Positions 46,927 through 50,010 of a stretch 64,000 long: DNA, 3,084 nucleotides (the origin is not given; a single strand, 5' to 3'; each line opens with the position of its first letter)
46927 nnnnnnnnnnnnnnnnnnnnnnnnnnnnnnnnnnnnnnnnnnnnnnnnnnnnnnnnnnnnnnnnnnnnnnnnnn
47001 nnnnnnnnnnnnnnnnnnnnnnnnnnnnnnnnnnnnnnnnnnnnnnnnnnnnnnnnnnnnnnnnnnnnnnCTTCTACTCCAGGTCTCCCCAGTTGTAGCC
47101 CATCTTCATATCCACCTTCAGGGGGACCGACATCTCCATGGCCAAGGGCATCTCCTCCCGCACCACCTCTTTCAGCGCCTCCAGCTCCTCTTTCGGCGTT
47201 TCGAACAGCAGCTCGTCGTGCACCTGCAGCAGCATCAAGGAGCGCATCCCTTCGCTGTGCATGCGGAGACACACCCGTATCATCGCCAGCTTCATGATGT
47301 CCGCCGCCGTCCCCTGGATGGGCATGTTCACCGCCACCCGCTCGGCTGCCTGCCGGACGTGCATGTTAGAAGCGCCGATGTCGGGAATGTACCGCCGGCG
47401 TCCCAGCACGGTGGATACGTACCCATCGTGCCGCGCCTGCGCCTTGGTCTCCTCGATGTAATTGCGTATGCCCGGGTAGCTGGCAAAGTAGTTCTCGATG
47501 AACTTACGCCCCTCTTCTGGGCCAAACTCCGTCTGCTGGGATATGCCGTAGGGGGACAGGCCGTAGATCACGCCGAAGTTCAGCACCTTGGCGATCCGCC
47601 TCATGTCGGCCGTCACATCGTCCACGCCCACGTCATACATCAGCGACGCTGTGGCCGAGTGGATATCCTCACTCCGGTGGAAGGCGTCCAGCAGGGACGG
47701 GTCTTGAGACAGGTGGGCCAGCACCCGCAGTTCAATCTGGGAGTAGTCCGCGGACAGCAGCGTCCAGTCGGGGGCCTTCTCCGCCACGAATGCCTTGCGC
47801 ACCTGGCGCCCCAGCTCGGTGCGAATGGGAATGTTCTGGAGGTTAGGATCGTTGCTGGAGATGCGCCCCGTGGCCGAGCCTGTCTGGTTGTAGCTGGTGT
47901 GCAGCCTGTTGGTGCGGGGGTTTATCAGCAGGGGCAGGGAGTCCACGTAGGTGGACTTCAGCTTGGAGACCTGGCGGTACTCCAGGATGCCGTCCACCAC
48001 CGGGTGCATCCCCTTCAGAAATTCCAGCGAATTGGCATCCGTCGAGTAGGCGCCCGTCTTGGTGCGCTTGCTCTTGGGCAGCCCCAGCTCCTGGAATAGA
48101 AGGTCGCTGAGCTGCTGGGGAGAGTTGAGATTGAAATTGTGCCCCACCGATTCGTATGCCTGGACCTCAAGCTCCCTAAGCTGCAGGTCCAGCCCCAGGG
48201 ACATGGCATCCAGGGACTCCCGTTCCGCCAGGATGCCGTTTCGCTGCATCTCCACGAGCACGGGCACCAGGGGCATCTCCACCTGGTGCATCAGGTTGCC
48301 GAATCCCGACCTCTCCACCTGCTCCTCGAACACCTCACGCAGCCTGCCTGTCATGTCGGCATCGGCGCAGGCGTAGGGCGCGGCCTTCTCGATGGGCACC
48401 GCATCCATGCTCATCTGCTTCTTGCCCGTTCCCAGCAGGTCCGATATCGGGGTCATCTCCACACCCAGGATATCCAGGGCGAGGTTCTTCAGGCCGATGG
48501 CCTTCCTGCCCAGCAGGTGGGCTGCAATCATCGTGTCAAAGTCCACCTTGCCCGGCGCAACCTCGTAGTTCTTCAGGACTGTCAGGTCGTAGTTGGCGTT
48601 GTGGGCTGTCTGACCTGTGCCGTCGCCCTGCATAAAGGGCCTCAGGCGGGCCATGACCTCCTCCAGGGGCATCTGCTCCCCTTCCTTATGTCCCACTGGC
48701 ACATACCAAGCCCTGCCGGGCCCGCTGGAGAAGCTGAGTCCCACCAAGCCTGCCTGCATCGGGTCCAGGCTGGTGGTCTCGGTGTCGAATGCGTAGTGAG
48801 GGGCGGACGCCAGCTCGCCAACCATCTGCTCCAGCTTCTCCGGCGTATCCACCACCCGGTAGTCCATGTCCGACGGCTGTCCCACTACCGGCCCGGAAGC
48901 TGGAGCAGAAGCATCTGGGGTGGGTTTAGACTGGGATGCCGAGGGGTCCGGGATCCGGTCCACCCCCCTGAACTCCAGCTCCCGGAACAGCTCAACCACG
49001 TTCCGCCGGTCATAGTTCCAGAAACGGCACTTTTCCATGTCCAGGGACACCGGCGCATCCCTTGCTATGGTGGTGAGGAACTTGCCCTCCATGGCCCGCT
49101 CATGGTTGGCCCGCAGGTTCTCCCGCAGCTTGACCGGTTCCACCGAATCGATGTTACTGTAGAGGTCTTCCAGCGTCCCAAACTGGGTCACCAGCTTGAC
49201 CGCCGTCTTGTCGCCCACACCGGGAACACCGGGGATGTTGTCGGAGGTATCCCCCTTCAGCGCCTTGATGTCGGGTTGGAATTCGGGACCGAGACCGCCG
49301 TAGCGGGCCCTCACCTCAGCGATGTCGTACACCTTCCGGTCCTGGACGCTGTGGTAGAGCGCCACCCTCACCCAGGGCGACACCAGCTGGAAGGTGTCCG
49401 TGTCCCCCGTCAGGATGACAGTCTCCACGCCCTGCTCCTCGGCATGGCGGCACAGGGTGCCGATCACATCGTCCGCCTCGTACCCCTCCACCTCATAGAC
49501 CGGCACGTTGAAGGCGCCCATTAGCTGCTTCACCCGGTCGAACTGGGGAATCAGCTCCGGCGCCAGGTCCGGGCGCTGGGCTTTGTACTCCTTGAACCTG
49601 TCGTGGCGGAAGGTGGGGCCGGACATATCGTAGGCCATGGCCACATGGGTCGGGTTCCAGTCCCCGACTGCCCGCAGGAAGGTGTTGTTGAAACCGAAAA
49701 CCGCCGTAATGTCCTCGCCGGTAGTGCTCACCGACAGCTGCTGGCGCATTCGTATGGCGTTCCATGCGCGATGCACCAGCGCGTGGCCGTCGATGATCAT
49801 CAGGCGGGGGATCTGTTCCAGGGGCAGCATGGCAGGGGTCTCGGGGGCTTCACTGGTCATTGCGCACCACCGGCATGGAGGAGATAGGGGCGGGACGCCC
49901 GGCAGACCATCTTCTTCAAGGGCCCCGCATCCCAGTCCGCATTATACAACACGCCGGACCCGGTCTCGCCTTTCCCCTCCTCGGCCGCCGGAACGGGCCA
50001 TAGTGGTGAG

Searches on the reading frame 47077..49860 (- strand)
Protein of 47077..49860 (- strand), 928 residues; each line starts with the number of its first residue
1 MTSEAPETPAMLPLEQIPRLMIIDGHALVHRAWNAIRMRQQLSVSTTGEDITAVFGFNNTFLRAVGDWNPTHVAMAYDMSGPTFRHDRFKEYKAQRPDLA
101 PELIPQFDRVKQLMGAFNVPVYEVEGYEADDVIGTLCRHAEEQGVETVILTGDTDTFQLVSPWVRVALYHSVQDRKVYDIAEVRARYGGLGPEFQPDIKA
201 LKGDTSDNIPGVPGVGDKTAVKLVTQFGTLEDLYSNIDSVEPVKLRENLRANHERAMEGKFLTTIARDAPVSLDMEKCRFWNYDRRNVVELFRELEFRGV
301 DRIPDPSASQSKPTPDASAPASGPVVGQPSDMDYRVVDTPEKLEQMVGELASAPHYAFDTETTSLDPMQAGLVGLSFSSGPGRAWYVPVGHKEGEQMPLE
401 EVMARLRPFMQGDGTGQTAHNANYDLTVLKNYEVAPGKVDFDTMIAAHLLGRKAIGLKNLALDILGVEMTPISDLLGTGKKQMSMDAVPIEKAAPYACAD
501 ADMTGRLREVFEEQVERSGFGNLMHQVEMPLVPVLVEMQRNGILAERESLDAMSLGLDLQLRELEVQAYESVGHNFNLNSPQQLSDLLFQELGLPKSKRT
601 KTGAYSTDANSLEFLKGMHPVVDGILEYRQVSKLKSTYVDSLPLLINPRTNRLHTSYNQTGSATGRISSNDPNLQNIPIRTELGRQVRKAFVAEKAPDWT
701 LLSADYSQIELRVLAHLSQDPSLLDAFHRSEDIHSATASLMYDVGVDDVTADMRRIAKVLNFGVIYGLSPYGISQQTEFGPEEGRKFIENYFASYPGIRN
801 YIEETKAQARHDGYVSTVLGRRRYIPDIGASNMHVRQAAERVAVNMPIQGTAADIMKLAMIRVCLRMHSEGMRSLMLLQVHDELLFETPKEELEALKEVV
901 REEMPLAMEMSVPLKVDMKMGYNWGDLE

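Call 92: search_protein_families(library=pfam, proteins=[window:47077-49860:-], max_evalue=0.00001)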
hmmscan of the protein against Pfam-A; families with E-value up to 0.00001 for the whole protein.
window:47077-49860:- (928 aa): 4 families
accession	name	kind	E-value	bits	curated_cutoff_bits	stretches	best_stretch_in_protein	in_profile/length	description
PF00476.26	DNA_pol_A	-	8.4e-158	525.7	34.3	1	548-926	2-381/381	DNA polymerase family A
PF02739.22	5_3_exonuc_N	-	4.2e-48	163.6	34.3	1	19-188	1-164/164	5'-3' exonuclease, N-terminal resolvase-like domain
PF01367.25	5_3_exonuc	-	4.7e-29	101.2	40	1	192-284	3-95/97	5'-3' exonuclease, C-terminal SAM fold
PF01612.26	DNA_pol_A_exo1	-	1.3e-22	80.9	23.6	1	334-515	1-172/173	3'-5' exonuclease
